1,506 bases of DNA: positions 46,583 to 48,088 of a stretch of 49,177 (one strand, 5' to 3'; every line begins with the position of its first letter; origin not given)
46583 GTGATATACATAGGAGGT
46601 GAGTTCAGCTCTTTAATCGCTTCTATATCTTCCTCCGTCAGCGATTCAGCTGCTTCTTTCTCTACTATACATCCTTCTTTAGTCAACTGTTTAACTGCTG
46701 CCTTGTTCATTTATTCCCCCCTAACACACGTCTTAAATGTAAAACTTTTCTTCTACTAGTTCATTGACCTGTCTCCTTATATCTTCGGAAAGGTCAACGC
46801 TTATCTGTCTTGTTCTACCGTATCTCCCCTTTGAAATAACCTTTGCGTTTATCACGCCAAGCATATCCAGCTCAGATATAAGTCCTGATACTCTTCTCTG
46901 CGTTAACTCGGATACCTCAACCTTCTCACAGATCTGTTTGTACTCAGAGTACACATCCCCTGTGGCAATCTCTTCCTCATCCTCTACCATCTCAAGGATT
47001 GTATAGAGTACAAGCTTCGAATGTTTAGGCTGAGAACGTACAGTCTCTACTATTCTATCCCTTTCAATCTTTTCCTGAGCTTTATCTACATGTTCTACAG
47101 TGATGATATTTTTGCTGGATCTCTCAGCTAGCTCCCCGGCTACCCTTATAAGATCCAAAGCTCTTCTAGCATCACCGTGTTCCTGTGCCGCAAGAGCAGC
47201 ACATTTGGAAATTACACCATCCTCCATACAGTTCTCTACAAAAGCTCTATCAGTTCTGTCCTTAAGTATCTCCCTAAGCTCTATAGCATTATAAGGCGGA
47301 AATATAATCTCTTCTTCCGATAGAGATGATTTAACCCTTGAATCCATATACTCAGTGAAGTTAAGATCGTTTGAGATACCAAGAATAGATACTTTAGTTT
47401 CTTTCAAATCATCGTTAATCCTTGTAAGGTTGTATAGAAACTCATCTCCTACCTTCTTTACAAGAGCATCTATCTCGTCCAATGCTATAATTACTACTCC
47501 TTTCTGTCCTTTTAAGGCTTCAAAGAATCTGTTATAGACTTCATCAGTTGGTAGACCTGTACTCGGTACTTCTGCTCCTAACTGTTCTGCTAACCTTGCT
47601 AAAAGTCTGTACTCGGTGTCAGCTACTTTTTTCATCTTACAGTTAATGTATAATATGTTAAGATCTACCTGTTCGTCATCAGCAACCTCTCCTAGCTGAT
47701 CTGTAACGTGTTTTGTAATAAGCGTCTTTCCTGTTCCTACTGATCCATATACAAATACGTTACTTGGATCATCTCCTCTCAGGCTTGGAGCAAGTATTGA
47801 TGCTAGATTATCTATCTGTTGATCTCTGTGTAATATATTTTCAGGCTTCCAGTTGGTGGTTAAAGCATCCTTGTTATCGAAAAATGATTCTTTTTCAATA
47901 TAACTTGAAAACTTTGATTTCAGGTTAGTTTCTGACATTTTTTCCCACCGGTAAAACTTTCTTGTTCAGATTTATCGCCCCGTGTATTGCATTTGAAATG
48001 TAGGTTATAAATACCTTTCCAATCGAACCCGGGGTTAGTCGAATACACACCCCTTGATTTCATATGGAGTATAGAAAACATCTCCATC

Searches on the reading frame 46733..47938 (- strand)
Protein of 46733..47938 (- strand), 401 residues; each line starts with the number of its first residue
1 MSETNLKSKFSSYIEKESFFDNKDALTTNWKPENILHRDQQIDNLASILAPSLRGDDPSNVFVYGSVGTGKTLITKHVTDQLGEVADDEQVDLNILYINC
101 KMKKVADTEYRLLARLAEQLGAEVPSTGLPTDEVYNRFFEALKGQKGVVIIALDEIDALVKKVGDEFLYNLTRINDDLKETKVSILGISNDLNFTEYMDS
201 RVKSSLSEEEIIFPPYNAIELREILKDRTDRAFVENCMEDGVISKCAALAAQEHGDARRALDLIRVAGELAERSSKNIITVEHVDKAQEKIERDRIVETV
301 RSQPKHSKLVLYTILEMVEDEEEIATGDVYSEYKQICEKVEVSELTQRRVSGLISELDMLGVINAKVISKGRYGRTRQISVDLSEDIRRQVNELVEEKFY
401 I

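Call 5: search_protein_families(library=pfam, proteins=[window:46733-47938:-])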
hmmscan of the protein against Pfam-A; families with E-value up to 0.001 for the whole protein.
window:46733-47938:- (401 aa): 9 families
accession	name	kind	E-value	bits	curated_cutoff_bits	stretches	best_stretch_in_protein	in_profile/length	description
PF09079.17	Cdc6_C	-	1.6e-29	102.1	25.1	1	298-387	1-92/96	CDC6, C terminal winged helix domain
PF22703.2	Cdc6_lid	-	5.8e-25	87.4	27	1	222-289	1-68/68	Cdc6 AAA+ ATPase-type lid domain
PF13401.12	AAA_22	-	6.8e-13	49.5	27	1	58-185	5-120/130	AAA domain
PF13191.12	AAA_16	-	1.1e-09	39.4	32.6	1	36-158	3-143/167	AAA ATPase domain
PF00004.35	AAA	-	5.7e-08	33.7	21.2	1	62-192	2-111/131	ATPase family associated with various cellular activities (AAA)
PF05621.17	TniB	-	4.9e-07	29.8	22.4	1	42-183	20-158/189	Bacterial TniB protein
PF01637.24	ATPase_2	-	6.1e-06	26.6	33.2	1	54-180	16-144/225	ATPase domain predominantly from Archaea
PF24883.2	NPHP3_N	-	0.00013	22.6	24.8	1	57-127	21-86/164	Nephrocystin 3, N-terminal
PF22606.2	Cdc6-ORC-like_ATPase_lid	-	0.00015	22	27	1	216-272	1-57/60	Cdc6/ORC-like, ATPase lid domain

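Call 12: find_homologous_proteins(query=window:46733-47938:-)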
Query window:46733-47938:- (401 aa): 8000 proteins with E <= 0.001 among 8000 candidates; the best 120 are listed.
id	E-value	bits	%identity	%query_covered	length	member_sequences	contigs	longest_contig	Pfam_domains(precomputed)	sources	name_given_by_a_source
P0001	6.3e-255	863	100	100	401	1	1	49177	PF22703.3,PF00004.36,PF13401.13,PF01637.25,PF05621.18,PF09079.18,PF13191.13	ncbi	-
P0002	2.7e-220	749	86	100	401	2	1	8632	PF22703.3,PF00004.36,PF13401.13,PF01637.25,PF09079.18,PF13191.13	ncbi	-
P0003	1.6e-219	746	84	100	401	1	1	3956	PF22703.3,PF22606.3,PF00004.36,PF13401.13,PF01637.25,PF09079.18,PF13191.13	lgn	-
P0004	6.6e-219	744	85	100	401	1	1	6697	PF22703.3,PF00004.36,PF13401.13,PF01637.25,PF05621.18,PF09079.18,PF13191.13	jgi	-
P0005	1.1e-218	744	84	100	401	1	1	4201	PF22703.3,PF19995.6,PF22606.3,PF00004.36,PF13401.13,PF01637.25,PF05621.18,PF09079.18,PF13191.13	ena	-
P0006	1.2e-217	740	85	100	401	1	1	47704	PF22703.3,PF19995.6,PF22606.3,PF00004.36,PF13401.13,PF01637.25,PF05621.18,PF09079.18,PF13191.13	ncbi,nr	ncbi:ORC1-type DNA replication protein [Nanohaloarchaea archaeon H01]|nr:ORC1-type DNA replication p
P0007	6.1e-217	738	83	100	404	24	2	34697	PF22703.3,PF07693.21,PF24883.3,PF19995.6,PF00004.36,PF13401.13,PF01637.25,PF05621.18,PF09079.18,PF13191.13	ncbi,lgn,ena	-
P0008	1.1e-216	737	83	100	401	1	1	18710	PF22703.3,PF24883.3,PF19995.6,PF00004.36,PF13401.13,PF01637.25,PF05621.18,PF09079.18,PF13191.13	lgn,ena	-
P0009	3.0e-216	735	84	100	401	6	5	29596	PF22703.3,PF00004.36,PF13401.13,PF01637.25,PF05621.18,PF09079.18,PF13191.13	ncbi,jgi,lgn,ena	-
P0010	3.2e-216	735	83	100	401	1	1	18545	PF22703.3,PF24883.3,PF00004.36,PF13401.13,PF01637.25,PF05621.18,PF09079.18,PF13191.13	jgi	-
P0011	9.8e-216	734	84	100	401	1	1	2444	PF22703.3,PF19995.6,PF00004.36,PF13401.13,PF01637.25,PF05621.18,PF09079.18,PF13191.13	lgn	-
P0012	1.4e-215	733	84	100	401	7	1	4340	PF22703.3,PF19995.6,PF00004.36,PF13401.13,PF01637.25,PF05621.18,PF09079.18,PF13191.13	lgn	-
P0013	1.5e-215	733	84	100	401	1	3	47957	PF22703.3,PF19995.6,PF22606.3,PF00004.36,PF13401.13,PF01637.25,PF05621.18,PF09079.18,PF13191.13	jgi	jgi:cell division control protein 6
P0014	1.8e-215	733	84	100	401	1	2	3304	PF22703.3,PF19995.6,PF00004.36,PF13401.13,PF01637.25,PF05621.18,PF09079.18,PF13191.13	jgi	jgi:cell division control protein 6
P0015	2.2e-215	733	83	100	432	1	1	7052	PF22703.3,PF24883.3,PF19995.6,PF22606.3,PF00004.36,PF13401.13,PF01637.25,PF05621.18,PF09079.18,PF13191.13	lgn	-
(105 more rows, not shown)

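Call 15: find_related_loci(query=window:46733-47938:-, collection=genome_contigs, flank=10000)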
Query window:46733-47938:- (401 aa) in genome_contigs; peptide patterns used: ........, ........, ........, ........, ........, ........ (x = any residue, [..] = any of these).
256 stretches matched a pattern; 123 encode a relative of the query (tblastn E <= 1e-3); the best 80 are kept; 80 distinct loci.
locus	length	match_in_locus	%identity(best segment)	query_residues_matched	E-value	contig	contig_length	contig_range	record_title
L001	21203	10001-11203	86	1-401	0e+0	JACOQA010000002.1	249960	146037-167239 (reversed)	MAG: Candidatus Nanohaloarchaea archaeon isolate MAG_AT22 2, whole genome shotgun sequence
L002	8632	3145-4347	85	1-401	0e+0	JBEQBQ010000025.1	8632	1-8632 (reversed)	MAG: Candidatus Nanohaloarchaea archaeon isolate 04_S200.semibin_refined.147 NODE_3059_length_8632_cov_1.638566, whole g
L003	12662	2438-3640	83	1-401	0e+0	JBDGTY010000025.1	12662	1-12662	MAG: Candidatus Nanohalobium sp. isolate DAL-WCL_33_80C1R DAL-WCL_33_80C1R_25, whole genome shotgun sequence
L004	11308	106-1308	84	1-401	0e+0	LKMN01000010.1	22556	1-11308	MAG: Nanohaloarchaea archaeon B1-Br10_U2g1 LB-BRINE-C634, whole genome shotgun sequence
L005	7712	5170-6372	84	1-401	0e+0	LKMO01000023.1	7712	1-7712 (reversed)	MAG: Nanohaloarchaea archaeon B1-Br10_U2g19 LB-BRINE-C7738, whole genome shotgun sequence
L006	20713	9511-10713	83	1-401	0e+0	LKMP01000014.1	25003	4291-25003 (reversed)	MAG: Nanohaloarchaea archaeon B1-Br10_U2g21 LB-BRINE-C464, whole genome shotgun sequence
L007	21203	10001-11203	82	1-401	0e+0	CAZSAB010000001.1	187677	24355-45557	MAG TPA_asm: uncultured archaeon isolate SRP090399_co2_41 genome assembly, contig: NODE_2_length_187677_cov_7.835606, wh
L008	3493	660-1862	83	1-401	0e+0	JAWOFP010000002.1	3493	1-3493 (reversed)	MAG: Candidatus Nanohaloarchaea archaeon isolate BLK6-1.bin.86 k191_2945016, whole genome shotgun sequence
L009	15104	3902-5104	83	1-401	0e+0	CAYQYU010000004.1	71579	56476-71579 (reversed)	MAG TPA_asm: uncultured archaeon isolate SRP185896_co2_102 genome assembly, contig: NODE_87_length_71579_cov_7.084223, w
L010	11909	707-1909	83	1-401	0e+0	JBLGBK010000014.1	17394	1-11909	MAG: Colwellia polaris isolate 3300055293_71 Ga0535675_0001539, whole genome shotgun sequence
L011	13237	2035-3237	82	1-401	0e+0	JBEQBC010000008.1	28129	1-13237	MAG: Candidatus Nanohaloarchaea archaeon isolate 04_S200.metabat2_refined.015 NODE_243_length_28129_cov_42.800907, whole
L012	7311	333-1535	82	1-401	0e+0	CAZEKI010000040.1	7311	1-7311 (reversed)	MAG TPA_asm: uncultured archaeon isolate binchicken_co207_324 genome assembly, contig: NODE_13280_length_7311_cov_4.4837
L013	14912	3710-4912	82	1-401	0e+0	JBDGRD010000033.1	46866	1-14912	MAG: Candidatus Nanohaloarchaea archaeon isolate DAL-Ass_40_74C4R DAL-Ass_40_74C4R_33, whole genome shotgun sequence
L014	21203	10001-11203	82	1-401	0e+0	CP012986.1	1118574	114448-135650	Nanohaloarchaea archaeon SG9, complete genome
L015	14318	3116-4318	81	1-401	0e+0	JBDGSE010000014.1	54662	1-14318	MAG: Candidatus Nanohaloarchaea archaeon isolate DAL-WCL_22_54C1R DAL-WCL_22_54C1R_14, whole genome shotgun sequence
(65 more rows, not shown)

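Call 51: search_solved_structures(query=window:46733-47938:-, show_alignments=2)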
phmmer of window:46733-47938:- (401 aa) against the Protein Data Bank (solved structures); distinct sequences matched with E-value up to 0.001: 19.
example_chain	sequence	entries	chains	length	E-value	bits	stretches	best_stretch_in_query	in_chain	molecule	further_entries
2qby_A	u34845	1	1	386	1.7e-104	352.9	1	17-387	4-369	Cell division control protein 6 homolog 1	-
2v1u_A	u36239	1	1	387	2.6e-100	339.1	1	19-384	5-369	CELL DIVISION CONTROL PROTEIN 6 HOMOLOG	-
2qby_B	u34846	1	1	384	5.3e-55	190.1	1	59-398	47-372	Cell division control protein 6 homolog 3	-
8rwv_F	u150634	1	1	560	1.7e-20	76.6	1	30-278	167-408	Cell division control protein 6 homolog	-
8s0e_G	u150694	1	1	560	1.8e-20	76.5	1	30-278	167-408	Cell division control protein 6 homolog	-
7jgr_G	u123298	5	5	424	3.6e-19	72.2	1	22-277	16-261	Cell division control protein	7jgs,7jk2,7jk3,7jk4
1fnn_A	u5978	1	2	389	1e-17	67.4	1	26-383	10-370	CELL DIVISION CONTROL PROTEIN 6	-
1w5s_A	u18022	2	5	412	1.1e-16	64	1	18-378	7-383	ORIGIN RECOGNITION COMPLEX SUBUNIT 2 ORC2 | ORC2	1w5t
7jpo_A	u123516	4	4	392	1.9e-16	63.2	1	28-347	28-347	Origin recognition complex subunit 1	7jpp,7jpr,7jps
5uj7_A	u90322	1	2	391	1.9e-16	63.2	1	28-347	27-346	Origin recognition complex subunit 1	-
5ujm_A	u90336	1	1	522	4.6e-16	62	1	28-346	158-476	Origin recognition complex subunit 1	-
7ctf_A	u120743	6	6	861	1.4e-15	60.4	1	28-346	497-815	Origin recognition complex subunit 1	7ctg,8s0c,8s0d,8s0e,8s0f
8rwv_A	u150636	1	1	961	1.7e-15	60.1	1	28-344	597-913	Origin recognition complex subunit 1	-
4xgc_A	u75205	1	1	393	8e-15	57.9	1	23-337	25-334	Origin recognition complex subunit 1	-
7jgr_A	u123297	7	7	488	1.5e-14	57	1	23-337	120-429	Origin recognition complex subunit 1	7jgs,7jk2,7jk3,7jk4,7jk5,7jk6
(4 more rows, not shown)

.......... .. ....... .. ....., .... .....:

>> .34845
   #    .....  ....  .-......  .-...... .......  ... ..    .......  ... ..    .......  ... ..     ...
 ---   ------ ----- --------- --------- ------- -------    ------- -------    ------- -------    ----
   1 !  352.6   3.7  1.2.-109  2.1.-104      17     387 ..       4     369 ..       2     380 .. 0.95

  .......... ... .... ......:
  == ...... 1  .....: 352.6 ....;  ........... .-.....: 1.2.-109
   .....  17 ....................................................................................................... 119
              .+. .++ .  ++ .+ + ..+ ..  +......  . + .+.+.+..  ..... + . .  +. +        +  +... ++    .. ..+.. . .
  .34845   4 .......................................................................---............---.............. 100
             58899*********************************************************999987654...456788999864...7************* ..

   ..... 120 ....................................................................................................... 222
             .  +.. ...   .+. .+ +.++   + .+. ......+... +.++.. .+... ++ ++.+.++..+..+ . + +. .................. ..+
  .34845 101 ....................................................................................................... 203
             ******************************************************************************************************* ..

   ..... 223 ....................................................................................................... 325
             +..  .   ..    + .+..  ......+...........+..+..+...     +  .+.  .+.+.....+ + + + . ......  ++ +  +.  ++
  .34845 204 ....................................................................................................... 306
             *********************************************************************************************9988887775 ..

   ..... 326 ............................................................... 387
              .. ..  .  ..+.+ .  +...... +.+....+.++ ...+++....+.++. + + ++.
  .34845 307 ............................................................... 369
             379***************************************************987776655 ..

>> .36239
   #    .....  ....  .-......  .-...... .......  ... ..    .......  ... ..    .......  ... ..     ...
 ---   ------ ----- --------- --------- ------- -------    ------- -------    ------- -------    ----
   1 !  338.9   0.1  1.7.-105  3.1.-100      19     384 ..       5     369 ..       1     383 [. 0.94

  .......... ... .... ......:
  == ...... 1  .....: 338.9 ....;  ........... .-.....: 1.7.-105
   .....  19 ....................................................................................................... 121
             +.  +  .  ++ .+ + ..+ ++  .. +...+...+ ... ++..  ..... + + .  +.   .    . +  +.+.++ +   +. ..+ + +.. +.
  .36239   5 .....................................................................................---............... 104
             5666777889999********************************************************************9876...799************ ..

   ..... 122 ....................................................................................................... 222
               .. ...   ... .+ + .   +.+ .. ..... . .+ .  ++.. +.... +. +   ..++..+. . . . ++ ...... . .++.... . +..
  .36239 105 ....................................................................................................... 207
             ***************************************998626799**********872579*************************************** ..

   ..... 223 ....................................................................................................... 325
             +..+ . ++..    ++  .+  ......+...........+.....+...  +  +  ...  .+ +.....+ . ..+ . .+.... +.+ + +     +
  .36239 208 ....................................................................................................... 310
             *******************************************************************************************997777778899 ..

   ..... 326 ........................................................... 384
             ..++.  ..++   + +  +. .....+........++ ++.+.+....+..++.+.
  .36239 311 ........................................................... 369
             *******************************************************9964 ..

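Call 72: search_dna_similar(query=window:46733-47938:-, collection=plasmids, mode=protein, max_rows=40, max_evalue=1e-20)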
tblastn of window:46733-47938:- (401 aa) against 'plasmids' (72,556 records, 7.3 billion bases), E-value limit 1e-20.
Records with a match: 438; places in all: 762; records where one place covers at least 80% of the query: 404.
Best place of each record, by identity: <60% 438.
By first word of the organism name: Haloarcula 46; Haladaptatus 29; Halorussus 28; Halobacterium 27; Natrinema 25; Haloferax 25; Halobaculum 21; Halorubrum 14; Haloterrigena 14; Haloplanus 13; and 52 more.
By predicted mobility (MOB-suite, as given by PLSDB): non-mobilizable 437; conjugative 1.
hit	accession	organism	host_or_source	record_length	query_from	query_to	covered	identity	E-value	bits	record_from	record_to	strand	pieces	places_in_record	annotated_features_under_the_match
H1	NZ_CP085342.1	Haladaptatus halobius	cell culture,saline soil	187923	8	383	94%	38.9%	8e-79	271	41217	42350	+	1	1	orc1/cdc6 family replication initiation protein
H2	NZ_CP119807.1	Halorussus lipolyticus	cell culture,coastal saline-alkali land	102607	1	371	93%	39.3%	1e-67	239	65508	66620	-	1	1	orc1/cdc6 family replication initiation protein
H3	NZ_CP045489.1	Natronorubrum aibiense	single cell,Xinjiang Aibi Salt Lake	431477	1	377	94%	38.6%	3e-68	241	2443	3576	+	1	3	orc1/cdc6 family replication initiation protein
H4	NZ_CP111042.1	Haladaptatus caseinilyticus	cell culture,sediment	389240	9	383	94%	38.5%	7e-78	269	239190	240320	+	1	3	orc1/cdc6 family replication initiation protein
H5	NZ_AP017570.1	Halorubrum trapanicum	-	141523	11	385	94%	38.4%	9e-64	228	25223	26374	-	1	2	orc1/cdc6 family replication initiation protein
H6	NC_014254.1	Methanohalobium evestigatum Z-7303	-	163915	16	391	94%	38.2%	7e-77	266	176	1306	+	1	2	orc1/cdc6 family replication initiation protein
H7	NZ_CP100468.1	Halomicrococcus gelatinilyticus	cell culture,sediment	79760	1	371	93%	38.3%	2e-67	239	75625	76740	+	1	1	orc1/cdc6 family replication initiation protein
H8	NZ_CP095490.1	Halorientalis marina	cell culture,salt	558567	20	397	94%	37.5%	2e-67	238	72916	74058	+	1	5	orc1/cdc6 family replication initiation protein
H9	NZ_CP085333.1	Haladaptatus salinisoli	cell culture,saline soil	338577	1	371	93%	38.2%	2e-67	238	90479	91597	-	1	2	orc1/cdc6 family replication initiation protein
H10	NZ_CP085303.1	Haladaptatus pallidirubidus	cell culture,saline soil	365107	1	371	93%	38.2%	3e-66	235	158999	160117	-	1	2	orc1/cdc6 family replication initiation protein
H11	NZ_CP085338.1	Haladaptatus halobius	cell culture,saline soil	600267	1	371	93%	38.2%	4e-64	229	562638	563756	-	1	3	orc1/cdc6 family replication initiation protein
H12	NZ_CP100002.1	Halorussus vallis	cell culture,saline soil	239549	13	371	90%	39.4%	6e-70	246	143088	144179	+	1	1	orc1/cdc6 family replication initiation protein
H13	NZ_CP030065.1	Halorubrum sp. PV6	salt water,water sample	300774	11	385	94%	37.6%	1e-62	224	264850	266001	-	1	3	orc1/cdc6 family replication initiation protein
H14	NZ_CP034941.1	Halorubrum ezzemoulense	Cell Culture,Hypersaline Lake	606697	11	385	94%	37.6%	3e-62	223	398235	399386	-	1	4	orc1/cdc6 family replication initiation protein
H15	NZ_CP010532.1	Haloarcula sp. CBA1115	monoisolate,Solar salt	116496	15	372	89%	39.4%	4e-72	252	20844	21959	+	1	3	orc1/cdc6 family replication initiation protein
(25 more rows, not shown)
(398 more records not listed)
